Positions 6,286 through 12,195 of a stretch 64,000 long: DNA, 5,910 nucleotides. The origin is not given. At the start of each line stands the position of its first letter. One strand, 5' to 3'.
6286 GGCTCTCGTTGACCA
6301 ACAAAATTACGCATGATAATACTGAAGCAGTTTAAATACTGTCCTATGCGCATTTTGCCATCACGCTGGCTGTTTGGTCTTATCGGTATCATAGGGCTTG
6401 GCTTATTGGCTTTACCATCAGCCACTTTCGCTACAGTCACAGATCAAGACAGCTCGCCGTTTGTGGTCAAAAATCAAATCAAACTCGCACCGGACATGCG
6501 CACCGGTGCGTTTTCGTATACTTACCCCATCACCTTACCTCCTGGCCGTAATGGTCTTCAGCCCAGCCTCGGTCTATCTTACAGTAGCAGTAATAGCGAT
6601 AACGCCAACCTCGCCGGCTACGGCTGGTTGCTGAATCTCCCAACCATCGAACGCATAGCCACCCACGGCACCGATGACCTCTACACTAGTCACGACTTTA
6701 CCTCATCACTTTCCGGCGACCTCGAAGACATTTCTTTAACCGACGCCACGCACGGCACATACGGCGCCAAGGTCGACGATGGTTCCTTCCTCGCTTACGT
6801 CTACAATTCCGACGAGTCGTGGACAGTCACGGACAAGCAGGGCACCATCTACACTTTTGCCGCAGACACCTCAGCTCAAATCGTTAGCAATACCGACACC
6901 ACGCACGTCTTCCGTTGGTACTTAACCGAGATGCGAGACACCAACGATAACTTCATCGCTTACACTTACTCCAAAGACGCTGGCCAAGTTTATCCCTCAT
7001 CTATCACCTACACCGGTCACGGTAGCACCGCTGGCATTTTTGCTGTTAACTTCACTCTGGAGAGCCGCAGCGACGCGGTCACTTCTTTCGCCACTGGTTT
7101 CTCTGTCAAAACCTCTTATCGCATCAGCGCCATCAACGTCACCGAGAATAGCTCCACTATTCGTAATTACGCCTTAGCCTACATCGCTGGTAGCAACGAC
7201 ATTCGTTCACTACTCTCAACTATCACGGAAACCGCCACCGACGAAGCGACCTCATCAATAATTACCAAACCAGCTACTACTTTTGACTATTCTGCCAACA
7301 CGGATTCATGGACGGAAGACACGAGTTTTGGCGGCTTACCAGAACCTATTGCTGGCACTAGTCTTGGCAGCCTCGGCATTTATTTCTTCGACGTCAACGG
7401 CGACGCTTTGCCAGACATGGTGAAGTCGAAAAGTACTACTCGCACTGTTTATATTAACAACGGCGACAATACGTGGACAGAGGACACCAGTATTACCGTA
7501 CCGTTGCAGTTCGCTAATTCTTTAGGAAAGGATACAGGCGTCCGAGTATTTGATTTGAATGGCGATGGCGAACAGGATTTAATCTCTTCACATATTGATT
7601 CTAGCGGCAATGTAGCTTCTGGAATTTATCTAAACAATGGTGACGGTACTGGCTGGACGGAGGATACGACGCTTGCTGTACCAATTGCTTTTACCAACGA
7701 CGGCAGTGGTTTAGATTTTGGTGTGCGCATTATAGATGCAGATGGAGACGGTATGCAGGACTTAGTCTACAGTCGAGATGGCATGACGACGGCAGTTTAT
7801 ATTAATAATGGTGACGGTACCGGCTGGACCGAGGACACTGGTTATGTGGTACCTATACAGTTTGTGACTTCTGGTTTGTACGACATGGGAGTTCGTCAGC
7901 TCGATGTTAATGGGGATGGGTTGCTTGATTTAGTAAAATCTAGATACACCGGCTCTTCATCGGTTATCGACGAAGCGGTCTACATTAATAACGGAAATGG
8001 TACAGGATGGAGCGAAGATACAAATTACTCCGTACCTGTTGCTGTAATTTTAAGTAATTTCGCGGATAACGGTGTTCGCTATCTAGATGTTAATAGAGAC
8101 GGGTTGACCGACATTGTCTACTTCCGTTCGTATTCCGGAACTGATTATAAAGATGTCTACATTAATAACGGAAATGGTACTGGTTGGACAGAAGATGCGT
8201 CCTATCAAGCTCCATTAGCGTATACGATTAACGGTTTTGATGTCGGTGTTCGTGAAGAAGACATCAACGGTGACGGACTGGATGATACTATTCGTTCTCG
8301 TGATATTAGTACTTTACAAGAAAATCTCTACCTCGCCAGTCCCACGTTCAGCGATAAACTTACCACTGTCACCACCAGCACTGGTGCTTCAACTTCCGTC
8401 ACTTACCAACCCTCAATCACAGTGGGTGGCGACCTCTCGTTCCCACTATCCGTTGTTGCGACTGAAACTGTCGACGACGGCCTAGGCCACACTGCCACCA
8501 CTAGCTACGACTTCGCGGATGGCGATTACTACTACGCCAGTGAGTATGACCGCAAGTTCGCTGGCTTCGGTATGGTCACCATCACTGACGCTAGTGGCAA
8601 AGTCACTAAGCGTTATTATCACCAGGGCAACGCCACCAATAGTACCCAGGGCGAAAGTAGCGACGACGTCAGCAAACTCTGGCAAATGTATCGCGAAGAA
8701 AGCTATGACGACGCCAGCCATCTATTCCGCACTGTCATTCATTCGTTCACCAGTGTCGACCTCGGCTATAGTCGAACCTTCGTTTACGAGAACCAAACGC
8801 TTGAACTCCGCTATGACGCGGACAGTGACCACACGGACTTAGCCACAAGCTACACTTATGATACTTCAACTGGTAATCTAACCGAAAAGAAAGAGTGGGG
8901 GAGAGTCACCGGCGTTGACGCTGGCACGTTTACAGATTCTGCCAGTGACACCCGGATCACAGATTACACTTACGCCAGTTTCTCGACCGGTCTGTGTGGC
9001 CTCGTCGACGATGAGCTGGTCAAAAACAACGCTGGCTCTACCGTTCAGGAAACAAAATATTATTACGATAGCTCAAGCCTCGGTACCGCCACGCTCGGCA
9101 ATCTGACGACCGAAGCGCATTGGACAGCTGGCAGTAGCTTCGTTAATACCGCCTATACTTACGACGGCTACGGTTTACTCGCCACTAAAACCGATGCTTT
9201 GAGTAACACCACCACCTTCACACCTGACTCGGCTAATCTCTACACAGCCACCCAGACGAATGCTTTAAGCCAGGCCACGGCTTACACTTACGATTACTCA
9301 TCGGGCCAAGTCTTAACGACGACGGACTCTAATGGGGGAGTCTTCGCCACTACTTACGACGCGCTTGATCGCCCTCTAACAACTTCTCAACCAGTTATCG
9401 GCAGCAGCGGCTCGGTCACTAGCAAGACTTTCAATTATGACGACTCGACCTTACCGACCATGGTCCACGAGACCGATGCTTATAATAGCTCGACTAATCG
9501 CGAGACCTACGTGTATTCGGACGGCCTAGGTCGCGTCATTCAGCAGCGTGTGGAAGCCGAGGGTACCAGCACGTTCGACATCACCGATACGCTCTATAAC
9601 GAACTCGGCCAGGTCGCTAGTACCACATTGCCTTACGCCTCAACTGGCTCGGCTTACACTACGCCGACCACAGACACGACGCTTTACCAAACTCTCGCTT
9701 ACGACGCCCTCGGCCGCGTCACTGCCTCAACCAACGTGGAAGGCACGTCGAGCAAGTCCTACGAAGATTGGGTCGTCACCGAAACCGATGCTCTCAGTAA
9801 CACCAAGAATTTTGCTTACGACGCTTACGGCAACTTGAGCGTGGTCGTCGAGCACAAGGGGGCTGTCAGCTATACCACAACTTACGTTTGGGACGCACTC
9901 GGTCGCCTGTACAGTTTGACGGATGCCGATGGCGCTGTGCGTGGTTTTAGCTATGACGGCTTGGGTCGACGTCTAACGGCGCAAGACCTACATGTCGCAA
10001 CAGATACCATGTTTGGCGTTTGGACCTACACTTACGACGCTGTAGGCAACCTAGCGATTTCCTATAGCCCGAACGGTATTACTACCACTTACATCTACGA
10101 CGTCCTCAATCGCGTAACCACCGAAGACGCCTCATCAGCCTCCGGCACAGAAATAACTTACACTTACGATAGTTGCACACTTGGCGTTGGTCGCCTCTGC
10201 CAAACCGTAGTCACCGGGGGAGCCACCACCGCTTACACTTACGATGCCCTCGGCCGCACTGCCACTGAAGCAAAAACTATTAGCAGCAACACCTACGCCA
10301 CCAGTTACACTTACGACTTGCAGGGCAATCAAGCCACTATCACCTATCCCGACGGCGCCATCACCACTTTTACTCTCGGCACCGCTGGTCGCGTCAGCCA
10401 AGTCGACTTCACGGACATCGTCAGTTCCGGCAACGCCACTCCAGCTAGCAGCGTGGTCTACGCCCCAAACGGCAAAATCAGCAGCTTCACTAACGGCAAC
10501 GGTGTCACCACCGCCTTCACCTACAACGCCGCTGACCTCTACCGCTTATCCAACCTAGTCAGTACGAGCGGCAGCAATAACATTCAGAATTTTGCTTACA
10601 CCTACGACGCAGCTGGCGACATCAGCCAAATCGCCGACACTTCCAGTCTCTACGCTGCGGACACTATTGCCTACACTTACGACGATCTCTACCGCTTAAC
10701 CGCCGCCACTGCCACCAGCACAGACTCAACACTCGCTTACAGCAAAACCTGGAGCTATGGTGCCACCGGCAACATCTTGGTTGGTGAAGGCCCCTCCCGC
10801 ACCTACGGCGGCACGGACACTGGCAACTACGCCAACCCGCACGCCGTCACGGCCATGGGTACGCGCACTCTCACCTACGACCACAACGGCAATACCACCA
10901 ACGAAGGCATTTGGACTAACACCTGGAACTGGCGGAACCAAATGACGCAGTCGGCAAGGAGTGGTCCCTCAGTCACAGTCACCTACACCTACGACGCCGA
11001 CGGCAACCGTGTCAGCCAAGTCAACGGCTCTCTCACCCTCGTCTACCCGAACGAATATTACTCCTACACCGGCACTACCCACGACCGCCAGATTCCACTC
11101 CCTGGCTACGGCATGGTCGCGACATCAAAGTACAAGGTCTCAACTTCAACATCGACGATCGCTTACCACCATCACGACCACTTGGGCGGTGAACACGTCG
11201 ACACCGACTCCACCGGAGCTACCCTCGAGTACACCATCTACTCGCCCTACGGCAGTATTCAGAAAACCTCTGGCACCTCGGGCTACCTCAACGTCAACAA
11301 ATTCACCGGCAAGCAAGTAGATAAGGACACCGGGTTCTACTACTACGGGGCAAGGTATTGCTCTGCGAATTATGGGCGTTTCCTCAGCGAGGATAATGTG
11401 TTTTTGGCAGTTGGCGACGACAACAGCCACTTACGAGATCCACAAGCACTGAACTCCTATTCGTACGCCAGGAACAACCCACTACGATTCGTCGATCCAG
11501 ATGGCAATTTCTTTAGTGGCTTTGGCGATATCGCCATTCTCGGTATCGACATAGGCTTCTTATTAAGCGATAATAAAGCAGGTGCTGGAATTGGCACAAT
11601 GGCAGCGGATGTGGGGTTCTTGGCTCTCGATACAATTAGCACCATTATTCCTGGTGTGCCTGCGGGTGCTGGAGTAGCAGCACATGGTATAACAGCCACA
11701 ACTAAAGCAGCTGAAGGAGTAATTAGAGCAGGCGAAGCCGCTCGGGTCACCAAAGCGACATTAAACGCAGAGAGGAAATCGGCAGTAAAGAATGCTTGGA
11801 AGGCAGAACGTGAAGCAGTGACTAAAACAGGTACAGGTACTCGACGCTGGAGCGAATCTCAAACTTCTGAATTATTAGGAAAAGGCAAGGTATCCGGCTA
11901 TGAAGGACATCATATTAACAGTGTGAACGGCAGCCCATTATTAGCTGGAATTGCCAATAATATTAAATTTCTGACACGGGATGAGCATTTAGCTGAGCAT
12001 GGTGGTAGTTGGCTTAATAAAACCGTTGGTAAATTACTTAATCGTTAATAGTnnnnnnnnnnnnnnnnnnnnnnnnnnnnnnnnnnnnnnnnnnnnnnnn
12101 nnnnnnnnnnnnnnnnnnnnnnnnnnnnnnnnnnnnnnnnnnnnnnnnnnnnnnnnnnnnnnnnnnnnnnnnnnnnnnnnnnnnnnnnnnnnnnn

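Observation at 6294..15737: Complete Sec-dependent Rhs polymorphic-toxin locus: SpvB / FG-GAP / RHS fusion with GHH-nuclease tip, SUKH immunity, an orphan toxin tip and an immunity-gene graveyard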

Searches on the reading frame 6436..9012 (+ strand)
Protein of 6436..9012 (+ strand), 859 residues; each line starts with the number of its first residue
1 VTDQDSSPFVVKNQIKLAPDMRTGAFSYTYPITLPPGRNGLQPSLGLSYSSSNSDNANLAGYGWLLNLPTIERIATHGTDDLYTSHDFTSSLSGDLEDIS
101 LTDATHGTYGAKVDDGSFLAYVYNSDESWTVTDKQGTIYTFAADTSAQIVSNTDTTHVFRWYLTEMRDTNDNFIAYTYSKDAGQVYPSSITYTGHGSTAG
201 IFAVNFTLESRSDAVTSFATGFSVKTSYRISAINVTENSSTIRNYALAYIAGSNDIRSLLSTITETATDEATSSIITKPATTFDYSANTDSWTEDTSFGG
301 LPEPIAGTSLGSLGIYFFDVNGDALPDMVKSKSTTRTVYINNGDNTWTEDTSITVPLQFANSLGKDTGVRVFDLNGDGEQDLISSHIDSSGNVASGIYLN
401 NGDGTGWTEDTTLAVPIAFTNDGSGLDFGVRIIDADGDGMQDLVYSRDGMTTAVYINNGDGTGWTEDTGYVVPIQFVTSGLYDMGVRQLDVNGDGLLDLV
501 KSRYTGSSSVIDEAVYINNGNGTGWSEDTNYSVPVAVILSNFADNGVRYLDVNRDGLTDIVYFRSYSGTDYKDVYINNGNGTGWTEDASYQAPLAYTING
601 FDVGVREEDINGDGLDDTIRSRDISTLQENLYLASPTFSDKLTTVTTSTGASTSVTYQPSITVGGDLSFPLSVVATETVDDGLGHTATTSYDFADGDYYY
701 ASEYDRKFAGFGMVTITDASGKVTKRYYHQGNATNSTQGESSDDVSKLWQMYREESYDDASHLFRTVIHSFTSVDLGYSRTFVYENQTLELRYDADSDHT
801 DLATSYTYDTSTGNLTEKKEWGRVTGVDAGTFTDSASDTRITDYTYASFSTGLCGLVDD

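Call 82: predict_structure(alignment_id=A3)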
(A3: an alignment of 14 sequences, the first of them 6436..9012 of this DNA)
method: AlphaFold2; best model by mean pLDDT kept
length: 859 residues; sequences in the alignment: 14
mean_pLDDT: 78.2   pTM: 0.59
mean pLDDT of the five models: 78.2, 77.7, 76.5, 74.8, 74.8
residues with pLDDT >= 90: 184; 70-90: 480; 50-70: 146; < 50: 49
segments of 3 or more residues with pLDDT < 50: 1-16, 219-221, 662-668, 700-706, 732-734, 849-859
pLDDT, mean of each block of 10 residues (from residue 1): 23 45 79 71 77 70 83 69 79 85 88 79 93 86 88 76 88 87 84 63 87 60 69 85 90 68 85 80 75 77 78 83 79 87 84 88 85 80 90 91 85 91 84 84 91 87 86 91 89 80 81 90 85 89 87 72 88 82 77 83 81 76 74 68 83 81 45 83 80 68 47 75 73 53 63 82 84 79 88 70 89 85 81 78 67 26
secondary structure, 60 per line:
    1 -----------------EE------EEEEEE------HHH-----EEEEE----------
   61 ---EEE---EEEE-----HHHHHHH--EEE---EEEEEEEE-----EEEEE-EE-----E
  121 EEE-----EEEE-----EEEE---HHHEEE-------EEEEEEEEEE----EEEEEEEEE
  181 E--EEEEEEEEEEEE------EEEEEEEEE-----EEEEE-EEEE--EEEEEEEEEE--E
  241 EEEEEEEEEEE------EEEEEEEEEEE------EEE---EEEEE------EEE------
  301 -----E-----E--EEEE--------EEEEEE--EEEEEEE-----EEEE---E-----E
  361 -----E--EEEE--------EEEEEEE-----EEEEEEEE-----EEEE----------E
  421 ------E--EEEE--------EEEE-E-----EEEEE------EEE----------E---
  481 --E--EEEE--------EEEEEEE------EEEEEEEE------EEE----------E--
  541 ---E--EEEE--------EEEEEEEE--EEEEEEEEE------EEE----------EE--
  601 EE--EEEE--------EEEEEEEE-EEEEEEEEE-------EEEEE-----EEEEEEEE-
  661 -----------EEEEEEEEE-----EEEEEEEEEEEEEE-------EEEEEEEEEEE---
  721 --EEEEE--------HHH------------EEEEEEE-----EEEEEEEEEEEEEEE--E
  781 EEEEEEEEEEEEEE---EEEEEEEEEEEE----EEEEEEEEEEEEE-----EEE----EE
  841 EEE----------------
elements in order (helices of 4 or more, strands of 3 or more residues): E26-31 E46-50 E64-66 E70-73 H79-85 E88-90 E94-101 E107-111 E120-123 E129-132 E138-141 E148-150 E158-167 E172-181 E184-195 E202-210 E216-220 E222-225 E228-237 E240-251 E258-268 E275-277 E281-285 E292-294 E315-318 E327-332 E335-341 E347-350 E369-372 E381-387 E393-400 E406-409 E430-433 E442-445 E453-457 E464-466 E486-489 E498-504 E511-518 E525-527 E547-550 E559-566 E569-577 E584-586 E605-608 E617-624 E626-634 E642-646 E652-659 E672-680 E686-699 E707-717 E723-727 E751-757 E763-777 E780-794 E798-809 E814-826 E832-834 E839-843

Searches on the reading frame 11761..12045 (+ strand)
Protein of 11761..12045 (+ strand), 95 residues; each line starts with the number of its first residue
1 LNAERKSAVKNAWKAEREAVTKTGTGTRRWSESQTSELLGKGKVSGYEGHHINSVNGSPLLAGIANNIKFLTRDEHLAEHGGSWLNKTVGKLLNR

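Call 99: search_solved_structures(query=window:11761-12045:+, max_evalue=0.001, show_alignments=1)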
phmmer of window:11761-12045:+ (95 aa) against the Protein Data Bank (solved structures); distinct sequences matched with E-value up to 0.001: 16.
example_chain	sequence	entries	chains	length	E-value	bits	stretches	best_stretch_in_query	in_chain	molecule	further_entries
6fay_A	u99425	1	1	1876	4.9e-11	46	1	4-75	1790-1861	Odz3 protein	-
8r54_A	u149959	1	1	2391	7.4e-11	45.5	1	4-75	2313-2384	Teneurin-3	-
8r50_B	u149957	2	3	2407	7.6e-11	45.4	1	4-75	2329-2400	Teneurin-3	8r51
9igs_A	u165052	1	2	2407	7.6e-11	45.4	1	4-75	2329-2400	Isoform A1B1 of Teneurin-3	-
6vhh_A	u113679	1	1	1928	2.9e-09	40.4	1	3-77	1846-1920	Teneurin-2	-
6cmx_A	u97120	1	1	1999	6e-09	39.4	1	3-75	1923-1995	Teneurin-2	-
9g42_A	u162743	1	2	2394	6.8e-09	39.2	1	3-75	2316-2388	Teneurin transmembrane protein 2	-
9g41_A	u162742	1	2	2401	6.8e-09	39.2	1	3-75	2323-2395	Teneurin transmembrane protein 2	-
9g2h_A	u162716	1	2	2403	6.9e-09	39.2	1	3-75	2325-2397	Teneurin transmembrane protein 2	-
9g2f_A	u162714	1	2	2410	6.9e-09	39.2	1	3-75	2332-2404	Teneurin transmembrane protein 2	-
7bam_A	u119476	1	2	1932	8.5e-09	38.9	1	4-74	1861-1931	Teneurin-4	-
7ban_A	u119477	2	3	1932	8.5e-09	38.9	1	4-74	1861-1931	Teneurin-4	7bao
6fb3_A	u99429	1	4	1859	1.2e-08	38.3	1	3-75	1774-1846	Teneurin-2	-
6ske_A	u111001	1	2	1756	1.8e-08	37.8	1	3-75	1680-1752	Teneurin-2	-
6ska_A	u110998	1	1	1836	3.2e-08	37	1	3-75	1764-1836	Teneurin-2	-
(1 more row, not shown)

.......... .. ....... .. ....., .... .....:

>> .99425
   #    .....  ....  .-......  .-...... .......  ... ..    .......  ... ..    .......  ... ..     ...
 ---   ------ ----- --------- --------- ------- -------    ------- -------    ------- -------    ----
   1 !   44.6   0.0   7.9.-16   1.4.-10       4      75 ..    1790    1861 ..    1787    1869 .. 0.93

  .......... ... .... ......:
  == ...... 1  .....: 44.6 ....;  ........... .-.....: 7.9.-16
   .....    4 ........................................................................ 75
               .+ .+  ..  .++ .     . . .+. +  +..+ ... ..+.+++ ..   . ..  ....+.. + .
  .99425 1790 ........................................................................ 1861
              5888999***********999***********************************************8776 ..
